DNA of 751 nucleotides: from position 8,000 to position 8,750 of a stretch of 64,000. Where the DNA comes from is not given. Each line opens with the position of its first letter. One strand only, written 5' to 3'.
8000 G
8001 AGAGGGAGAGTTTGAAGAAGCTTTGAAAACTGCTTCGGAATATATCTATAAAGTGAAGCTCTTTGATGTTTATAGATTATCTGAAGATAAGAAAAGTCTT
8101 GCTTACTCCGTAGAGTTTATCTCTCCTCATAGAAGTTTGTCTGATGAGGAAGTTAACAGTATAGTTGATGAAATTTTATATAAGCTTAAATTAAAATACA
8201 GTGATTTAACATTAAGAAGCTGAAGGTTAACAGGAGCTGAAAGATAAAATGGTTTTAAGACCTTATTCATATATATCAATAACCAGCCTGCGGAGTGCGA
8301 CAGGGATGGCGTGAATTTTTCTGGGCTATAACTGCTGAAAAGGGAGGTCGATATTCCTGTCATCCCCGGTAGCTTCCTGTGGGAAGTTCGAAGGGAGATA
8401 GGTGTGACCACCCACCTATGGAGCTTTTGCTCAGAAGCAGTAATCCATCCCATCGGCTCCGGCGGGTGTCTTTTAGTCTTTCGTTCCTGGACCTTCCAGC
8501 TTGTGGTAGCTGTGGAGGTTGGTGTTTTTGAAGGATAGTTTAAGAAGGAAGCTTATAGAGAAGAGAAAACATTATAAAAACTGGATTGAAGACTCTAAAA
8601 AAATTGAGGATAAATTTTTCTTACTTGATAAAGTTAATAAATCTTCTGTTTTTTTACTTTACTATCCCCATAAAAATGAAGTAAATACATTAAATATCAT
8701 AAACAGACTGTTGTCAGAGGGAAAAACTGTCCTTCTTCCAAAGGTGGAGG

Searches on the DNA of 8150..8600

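Call 63: search_rna_families(source=window, start=8150, end=8600, threshold=evalue, max_evalue=1)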
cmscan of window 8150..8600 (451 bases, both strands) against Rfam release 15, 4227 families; matches with E-value up to 1: 1.
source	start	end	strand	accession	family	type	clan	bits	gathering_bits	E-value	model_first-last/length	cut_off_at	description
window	8282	8472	+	RF00013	6S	Gene;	-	44.1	46.4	9.6e-08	1-187/187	no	6S / SsrS RNA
